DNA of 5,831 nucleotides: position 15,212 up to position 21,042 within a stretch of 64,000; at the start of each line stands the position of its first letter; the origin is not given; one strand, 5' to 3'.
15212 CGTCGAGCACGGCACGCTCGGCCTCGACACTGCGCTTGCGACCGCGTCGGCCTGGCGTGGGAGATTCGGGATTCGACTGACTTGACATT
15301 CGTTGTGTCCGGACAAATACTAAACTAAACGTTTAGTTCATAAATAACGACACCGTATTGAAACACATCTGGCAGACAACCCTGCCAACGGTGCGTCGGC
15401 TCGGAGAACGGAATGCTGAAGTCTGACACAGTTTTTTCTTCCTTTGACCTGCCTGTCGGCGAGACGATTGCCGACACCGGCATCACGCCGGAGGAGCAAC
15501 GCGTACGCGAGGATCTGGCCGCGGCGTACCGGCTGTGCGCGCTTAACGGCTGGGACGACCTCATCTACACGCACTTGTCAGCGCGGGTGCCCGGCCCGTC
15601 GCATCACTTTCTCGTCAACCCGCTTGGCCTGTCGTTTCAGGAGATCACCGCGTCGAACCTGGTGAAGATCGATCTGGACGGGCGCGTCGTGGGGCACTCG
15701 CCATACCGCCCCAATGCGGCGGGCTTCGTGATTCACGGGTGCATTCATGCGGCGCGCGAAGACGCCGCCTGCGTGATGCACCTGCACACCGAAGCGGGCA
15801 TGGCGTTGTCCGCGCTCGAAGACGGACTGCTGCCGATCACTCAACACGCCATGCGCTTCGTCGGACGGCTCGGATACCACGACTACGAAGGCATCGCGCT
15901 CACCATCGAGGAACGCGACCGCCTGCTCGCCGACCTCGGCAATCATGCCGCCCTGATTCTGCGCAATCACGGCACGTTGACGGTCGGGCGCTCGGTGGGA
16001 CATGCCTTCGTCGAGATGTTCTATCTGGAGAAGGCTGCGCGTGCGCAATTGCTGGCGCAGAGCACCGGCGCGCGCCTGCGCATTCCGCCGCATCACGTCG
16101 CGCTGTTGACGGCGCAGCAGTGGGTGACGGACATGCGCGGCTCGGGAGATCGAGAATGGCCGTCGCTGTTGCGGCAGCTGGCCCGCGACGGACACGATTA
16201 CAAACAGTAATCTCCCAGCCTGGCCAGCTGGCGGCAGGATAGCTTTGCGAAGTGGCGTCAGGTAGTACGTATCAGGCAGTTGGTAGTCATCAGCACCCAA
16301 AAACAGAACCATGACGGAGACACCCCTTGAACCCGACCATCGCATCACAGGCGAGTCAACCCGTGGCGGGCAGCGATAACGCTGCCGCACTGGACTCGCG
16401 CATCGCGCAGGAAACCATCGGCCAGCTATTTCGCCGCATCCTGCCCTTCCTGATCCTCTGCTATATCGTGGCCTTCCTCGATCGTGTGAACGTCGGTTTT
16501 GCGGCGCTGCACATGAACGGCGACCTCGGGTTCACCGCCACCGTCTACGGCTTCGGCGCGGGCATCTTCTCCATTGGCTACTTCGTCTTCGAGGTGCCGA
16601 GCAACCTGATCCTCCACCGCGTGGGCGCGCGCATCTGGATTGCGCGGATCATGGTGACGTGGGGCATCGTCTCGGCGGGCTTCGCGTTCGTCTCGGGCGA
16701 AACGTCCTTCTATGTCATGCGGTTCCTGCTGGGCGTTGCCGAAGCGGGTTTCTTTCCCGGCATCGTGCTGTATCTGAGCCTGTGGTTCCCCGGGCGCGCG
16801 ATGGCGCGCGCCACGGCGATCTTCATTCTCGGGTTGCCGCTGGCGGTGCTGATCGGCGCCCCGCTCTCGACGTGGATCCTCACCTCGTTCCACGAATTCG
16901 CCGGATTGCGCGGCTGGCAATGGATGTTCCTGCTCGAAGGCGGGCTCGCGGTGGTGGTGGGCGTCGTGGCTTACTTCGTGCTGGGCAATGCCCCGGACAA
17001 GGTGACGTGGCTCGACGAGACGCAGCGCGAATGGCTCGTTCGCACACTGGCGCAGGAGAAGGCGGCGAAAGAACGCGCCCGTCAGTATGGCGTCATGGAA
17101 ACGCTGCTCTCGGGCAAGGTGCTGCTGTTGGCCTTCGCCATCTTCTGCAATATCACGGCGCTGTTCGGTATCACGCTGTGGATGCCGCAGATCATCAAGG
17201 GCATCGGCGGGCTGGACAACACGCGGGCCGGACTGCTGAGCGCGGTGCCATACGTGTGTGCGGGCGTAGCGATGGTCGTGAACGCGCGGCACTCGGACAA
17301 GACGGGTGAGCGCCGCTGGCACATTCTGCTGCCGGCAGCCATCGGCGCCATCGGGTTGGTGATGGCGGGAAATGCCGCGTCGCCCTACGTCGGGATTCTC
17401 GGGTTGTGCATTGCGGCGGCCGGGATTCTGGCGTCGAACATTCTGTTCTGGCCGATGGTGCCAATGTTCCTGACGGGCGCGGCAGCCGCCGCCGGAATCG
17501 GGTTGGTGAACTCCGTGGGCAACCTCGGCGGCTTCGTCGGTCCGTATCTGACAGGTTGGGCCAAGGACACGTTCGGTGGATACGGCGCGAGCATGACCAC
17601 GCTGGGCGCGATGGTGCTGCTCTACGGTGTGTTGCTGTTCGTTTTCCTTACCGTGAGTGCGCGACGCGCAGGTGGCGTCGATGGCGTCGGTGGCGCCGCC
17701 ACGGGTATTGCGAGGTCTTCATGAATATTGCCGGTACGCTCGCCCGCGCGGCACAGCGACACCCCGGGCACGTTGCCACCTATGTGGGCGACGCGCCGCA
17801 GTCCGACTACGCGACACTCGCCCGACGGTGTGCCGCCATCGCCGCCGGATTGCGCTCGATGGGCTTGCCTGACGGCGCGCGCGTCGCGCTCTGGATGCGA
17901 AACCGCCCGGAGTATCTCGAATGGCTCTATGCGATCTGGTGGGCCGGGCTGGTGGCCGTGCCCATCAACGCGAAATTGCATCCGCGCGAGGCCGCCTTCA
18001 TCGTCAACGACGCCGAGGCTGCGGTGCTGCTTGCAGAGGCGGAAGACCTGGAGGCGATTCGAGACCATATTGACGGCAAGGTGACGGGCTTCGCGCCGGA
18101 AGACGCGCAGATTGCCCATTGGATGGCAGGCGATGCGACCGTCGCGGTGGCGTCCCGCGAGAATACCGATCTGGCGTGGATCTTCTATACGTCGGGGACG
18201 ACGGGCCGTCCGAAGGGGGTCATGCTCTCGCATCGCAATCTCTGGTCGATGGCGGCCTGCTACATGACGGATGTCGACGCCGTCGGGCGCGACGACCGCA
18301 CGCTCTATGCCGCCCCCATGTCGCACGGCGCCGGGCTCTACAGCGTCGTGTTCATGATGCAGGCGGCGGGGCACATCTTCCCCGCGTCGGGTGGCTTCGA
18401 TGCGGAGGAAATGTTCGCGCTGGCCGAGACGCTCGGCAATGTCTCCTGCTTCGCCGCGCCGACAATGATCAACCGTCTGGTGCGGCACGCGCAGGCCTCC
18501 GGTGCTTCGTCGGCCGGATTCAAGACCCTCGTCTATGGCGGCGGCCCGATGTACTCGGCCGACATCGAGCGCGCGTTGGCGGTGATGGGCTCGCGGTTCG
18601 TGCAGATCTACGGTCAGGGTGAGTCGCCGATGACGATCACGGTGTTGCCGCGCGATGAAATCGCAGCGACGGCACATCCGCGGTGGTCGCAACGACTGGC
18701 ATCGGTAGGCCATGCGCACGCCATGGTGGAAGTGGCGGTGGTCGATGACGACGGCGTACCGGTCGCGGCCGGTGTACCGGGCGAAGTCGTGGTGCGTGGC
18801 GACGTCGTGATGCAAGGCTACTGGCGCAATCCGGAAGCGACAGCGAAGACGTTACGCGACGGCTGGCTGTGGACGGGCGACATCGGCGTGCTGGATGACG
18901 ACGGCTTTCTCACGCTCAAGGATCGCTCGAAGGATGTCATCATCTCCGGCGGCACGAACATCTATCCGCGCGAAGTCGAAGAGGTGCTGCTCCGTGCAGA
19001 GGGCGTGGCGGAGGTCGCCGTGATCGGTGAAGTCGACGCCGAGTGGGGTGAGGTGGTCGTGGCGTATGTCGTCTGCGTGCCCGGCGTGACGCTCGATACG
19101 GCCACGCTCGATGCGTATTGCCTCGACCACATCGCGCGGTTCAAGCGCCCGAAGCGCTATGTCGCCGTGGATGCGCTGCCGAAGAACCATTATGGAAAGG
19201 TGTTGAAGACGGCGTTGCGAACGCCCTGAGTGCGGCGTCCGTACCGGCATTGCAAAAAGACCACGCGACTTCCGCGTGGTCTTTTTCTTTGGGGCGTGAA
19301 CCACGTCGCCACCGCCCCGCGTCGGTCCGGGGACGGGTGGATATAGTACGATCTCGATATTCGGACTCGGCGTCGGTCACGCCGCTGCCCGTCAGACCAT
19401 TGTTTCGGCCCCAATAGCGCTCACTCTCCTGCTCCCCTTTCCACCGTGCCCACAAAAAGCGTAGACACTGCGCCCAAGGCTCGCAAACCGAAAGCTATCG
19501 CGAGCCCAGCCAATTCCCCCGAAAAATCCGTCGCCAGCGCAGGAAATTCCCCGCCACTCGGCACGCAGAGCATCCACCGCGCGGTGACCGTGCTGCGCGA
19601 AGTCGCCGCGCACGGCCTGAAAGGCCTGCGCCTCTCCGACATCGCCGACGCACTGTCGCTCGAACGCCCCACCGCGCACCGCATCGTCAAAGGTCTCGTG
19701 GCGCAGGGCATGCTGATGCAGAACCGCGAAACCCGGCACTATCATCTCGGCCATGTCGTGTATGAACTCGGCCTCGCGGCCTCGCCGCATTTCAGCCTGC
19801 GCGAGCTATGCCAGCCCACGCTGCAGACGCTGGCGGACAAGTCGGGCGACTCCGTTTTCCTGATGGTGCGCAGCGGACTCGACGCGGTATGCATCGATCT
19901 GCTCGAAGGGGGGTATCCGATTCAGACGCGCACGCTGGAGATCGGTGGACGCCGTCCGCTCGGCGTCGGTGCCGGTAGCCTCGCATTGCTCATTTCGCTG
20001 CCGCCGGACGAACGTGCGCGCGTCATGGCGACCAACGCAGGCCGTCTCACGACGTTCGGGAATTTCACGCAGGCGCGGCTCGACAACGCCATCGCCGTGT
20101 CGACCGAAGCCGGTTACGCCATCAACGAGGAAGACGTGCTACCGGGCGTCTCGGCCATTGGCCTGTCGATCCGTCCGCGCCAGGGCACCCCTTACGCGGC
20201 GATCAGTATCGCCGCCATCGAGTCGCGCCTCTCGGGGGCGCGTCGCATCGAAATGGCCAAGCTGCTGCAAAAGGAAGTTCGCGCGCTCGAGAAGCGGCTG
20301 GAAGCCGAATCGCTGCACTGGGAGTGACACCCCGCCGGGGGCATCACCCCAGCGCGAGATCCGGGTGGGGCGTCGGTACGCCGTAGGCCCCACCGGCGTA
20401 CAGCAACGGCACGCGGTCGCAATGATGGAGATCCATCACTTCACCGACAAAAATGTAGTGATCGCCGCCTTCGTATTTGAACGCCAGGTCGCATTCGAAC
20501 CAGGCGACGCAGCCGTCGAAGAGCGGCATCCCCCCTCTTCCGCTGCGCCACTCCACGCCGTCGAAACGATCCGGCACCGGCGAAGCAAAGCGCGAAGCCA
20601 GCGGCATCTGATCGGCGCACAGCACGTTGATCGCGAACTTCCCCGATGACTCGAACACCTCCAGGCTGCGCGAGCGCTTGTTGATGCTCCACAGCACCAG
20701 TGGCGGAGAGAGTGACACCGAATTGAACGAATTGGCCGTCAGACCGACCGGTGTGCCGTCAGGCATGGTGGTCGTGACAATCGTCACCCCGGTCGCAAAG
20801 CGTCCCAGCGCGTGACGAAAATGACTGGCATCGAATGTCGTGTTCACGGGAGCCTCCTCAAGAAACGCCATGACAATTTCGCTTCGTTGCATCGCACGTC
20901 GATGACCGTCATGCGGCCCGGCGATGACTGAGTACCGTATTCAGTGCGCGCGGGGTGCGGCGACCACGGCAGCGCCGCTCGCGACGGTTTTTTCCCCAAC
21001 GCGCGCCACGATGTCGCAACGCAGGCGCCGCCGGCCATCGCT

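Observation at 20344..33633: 13-gene, translationally coupled operon that interleaves a Dpp/Opp-type ABC importer with a complete acyl-CoA oxidation module; no named pathway recognised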

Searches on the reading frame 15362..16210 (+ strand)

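Call 14: search_protein_families(library=pfam, proteins=[window:15362-16210:+], max_evalue=0.00001)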
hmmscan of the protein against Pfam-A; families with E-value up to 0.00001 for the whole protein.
window:15362-16210:+ (282 aa): 1 family
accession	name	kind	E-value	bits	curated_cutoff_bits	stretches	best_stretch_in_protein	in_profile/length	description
PF00596.27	Aldolase_II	-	1.8e-49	168.6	22.2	1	50-230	1-183/183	Class II Aldolase and Adducin N-terminal domain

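Call 24: search_protein_families(library=ncbifam, proteins=[window:15362-16210:+], max_evalue=0.001)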
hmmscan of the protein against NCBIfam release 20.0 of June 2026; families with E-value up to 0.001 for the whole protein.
window:15362-16210:+ (282 aa): 23 families
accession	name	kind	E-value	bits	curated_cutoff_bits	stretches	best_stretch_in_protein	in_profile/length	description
NF005451.0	PRK07044.1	subfamily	1.7e-105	351.7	207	1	38-282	12-256/256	aldolase II superfamily protein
NF005186.0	PRK06661.1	equivalog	1.6e-57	194.9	339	1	46-273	4-231/235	hypothetical protein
NF004855.0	PRK06208.1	subfamily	2e-52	178.2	255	1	42-261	37-255/274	class II aldolase/adducin family protein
NF005068.0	PRK06486.1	equivalog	5.6e-51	173.3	269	1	46-281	25-261/262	aldolase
NF005689.0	PRK07490.1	equivalog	1.7e-48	164.9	260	1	43-280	9-246/248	hypothetical protein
NF005484.0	PRK07090.1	equivalog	3.6e-27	95.3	261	1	41-257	24-236/260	aldolase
NF005123.0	PRK06557.1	subfamily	1.9e-18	67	251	1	47-251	11-214/223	L-ribulose-5-phosphate 4-epimerase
NF043034.1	OxoTetrPhDc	equivalog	3.9e-13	49.6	250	1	45-238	2-194/205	3-oxo-tetronate 4-phosphate decarboxylase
NF006208.0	PRK08333.1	equivalog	3.5e-12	46.4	267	1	84-229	38-180/189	aldolase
NF040649.1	FucA_Meth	equivalog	2.8e-11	43.7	250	1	85-233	36-177/179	L-fuculose phosphate aldolase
NF005302.0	PRK06833.1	equivalog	6.3e-11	42.1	264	1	85-242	42-196/214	L-fuculose-phosphate aldolase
NF053537.1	DhpthDcsPhtC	equivalog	1.3e-10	41.1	200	1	49-240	1-201/232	3,4-dihydroxyphthalate decarboxylase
NF053831.1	RU1PAldHalo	equivalog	7e-09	35.4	300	1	80-246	32-196/208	ribulose-1-phosphate aldolase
TIGR03328.1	salvage_mtnB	equivalog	7.6e-09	35.3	137.05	1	59-175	8-122/194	methylthioribulose 1-phosphate dehydratase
NF009625.0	PRK13145.1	equivalog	2.4e-08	33.8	369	1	81-245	40-215/235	L-ribulose-5-phosphate 4-epimerase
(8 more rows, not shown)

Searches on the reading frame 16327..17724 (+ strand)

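Call 14: search_protein_families(library=pfam, proteins=[window:16327-17724:+], max_evalue=0.00001)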
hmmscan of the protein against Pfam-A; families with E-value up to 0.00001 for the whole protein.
window:16327-17724:+ (465 aa): 1 family
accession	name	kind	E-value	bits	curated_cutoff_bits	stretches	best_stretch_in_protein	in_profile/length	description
PF07690.21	MFS_1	-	9.8e-49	166.5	33.4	2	42-406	1-347/347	Major Facilitator Superfamily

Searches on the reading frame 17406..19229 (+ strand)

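Call 14: search_protein_families(library=pfam, proteins=[window:17406-19229:+], max_evalue=0.00001)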
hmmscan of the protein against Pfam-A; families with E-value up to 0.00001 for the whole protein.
window:17406-19229:+ (607 aa): 2 families
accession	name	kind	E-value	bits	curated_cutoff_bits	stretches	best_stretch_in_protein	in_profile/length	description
PF00501.34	AMP-binding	-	3.7e-76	256.8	29.9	1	113-473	2-384/384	AMP-binding enzyme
PF13193.12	AMP-binding_C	-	7.9e-17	62.4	24.5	1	523-598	1-76/76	AMP-binding enzyme C-terminal domain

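Call 24: search_protein_families(library=ncbifam, proteins=[window:17406-19229:+], max_evalue=0.001)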
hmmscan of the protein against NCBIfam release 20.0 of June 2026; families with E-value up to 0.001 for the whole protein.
window:17406-19229:+ (607 aa): 108 families (the best 25 are shown)
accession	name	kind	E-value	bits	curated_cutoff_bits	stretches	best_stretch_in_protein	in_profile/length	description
NF004837.0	PRK06187.1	subfamily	4.8e-132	440.9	476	1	105-606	7-520/531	long-chain-fatty-acid--CoA ligase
NF005676.0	PRK07470.1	equivalog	3.6e-116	388.9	774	1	105-605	19-526/544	acyl-CoA synthetase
NF006182.0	PRK08316.1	subfamily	2.5e-102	343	663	1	107-606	12-515/523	fatty acyl-CoA synthetase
NF005702.0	PRK07514.1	subfamily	1.5e-89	300.7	558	1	111-606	8-498/506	malonyl-CoA synthase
NF002966.0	PRK03640.1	equivalog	1e-87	294.8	556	1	112-605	8-477/483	o-succinylbenzoate--CoA ligase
NF004797.0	PRK06145.1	equivalog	6.9e-87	291.9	850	1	106-605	2-492/499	acyl-CoA synthetase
NF006572.0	PRK09088.1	equivalog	7.1e-84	282.2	696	1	115-606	10-485/491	acyl-CoA synthetase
NF005857.1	PRK07786.1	exception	8.8e-84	281.8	733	1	107-606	10-510/513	fatty-acid--CoA ligase FadD5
NF052269.1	Staph_lig_FadD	equivalog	4.5e-79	266.1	650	1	134-604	29-489/499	long-chain-fatty-acid--CoA ligase FadD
NF005307.0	PRK06839.1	equivalog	4.9e-79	266.2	748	1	108-604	4-489/496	o-succinylbenzoate--CoA ligase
NF005801.1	PRK07656.1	equivalog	2.4e-78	264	657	1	110-605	5-500/500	FadD3 family acyl-CoA ligase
NF052580.1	Str24CoAsynCasG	equivalog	5.3e-78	262.7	750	1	133-604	66-546/548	steroid-24-oyl-CoA synthetase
NF004114.0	PRK05605.1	equivalog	1.7e-77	261.1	766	2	215-605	181-566/575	long-chain-fatty-acid--CoA ligase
NF009233.0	PRK12583.1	subfamily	1.8e-77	261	832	2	249-605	196-547/558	fatty acid CoA ligase family protein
NF006020.0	PRK08162.1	subfamily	1.1e-76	258.4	677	1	112-606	25-536/545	acyl-CoA synthetase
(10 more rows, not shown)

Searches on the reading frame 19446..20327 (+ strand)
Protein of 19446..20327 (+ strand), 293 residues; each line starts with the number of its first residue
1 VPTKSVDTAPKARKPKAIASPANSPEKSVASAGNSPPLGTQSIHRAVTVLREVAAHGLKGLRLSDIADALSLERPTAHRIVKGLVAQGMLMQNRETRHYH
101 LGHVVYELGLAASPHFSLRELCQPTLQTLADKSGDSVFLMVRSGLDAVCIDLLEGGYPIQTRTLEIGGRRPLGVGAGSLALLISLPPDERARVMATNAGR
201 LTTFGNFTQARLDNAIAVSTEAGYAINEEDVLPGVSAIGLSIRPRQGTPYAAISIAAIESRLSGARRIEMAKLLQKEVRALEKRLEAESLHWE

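Call 14: search_protein_families(library=pfam, proteins=[window:19446-20327:+], max_evalue=0.00001)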
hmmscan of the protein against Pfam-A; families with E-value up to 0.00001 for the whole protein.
window:19446-20327:+ (293 aa): 3 families
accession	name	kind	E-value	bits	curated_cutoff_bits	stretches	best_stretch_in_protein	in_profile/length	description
PF01614.24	IclR_C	-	2.1e-18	66.9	24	1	115-281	6-172/174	Bacterial transcriptional regulator IclR C-terminal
PF09339.16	HTH_IclR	-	7.9e-09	35.6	22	1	42-93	1-51/52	IclR helix-turn-helix domain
PF12802.13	MarR_2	-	2.8e-06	27.8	27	1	46-90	7-50/61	MarR family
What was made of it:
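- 19446..20327 (+): IclR-family regulator 1, convergent with the 3' end of the operon. HTH_IclR plus IclR_C (call 14).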

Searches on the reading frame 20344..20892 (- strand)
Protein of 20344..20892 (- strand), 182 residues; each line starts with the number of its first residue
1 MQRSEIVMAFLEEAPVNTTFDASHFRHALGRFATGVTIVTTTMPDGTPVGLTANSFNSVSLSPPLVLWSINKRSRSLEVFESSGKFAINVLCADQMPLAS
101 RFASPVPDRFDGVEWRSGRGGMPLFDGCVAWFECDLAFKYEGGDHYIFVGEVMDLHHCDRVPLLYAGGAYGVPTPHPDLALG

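Call 5: search_protein_families(library=ncbifam, proteins=[window:20344-20892:-], max_evalue=0.00001)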
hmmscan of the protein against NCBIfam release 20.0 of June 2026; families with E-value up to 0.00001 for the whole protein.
window:20344-20892:- (182 aa): 8 families
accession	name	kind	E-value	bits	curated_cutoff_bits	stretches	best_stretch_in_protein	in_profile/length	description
NF045919.1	HphnlacHdxRed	equivalog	5.1e-63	213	340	1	18-179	3-164/309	p-hydroxyphenylacetate 3-hydroxylase reductase component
NF045630.1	monooxsub_HsaB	equivalog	1.4e-46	158.7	230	1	18-173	3-159/186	3-hydroxy-9,10-secoandrosta-1,3,5(10)-triene-9,17-dione monooxygenase reductase subunit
NF052639.1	FlvnRedFerAPor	equivalog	7.6e-45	152.4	260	1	21-172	3-154/158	flavin reductase FerA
NF045733.1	StyMonoxStyB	equivalog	2.4e-31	108.7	200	1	23-170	2-146/150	styrene monooxygenase NADH-dependent flavin reductase subunit StyB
NF042921.1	HpaC_Thermus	equivalog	1.2e-27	96.8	200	1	23-170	3-146/150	4-hydroxyphenylacetate 3-monooxygenase reductase subunit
TIGR03615.1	RutF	equivalog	1.1e-22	80.7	254.75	1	22-170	3-153/156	NADH-dependent FMN reductase RutF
TIGR02296.1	HpaC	equivalog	1.1e-20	74.3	205.95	1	25-165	1-145/154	4-hydroxyphenylacetate 3-monooxygenase, reductase component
NF012030.0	PRK15486.1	equivalog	5.6e-14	52.3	315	1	24-154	9-142/170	4-hydroxyphenylacetate 3-monooxygenase reductase subunit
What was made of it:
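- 20344..20892 (-): g13: NAD(P)H:flavin reductase (start possibly 20847), last gene of the operon. Closest to the reductase parts of HpaH-C1 and HsaB, below their cut-offs (call 5).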

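Call 14: search_protein_families(library=pfam, proteins=[window:20344-20892:-], max_evalue=0.00001)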
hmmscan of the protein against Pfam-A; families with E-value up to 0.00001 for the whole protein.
window:20344-20892:- (182 aa): 1 family
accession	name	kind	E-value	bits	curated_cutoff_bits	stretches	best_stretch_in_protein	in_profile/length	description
PF01613.24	Flavin_Reduct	-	2.4e-44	151.5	27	1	29-170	1-149/153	Flavin reductase like domain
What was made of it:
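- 20344..20892 (-): Flavin_Reduct 151.5 bits (call 14).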
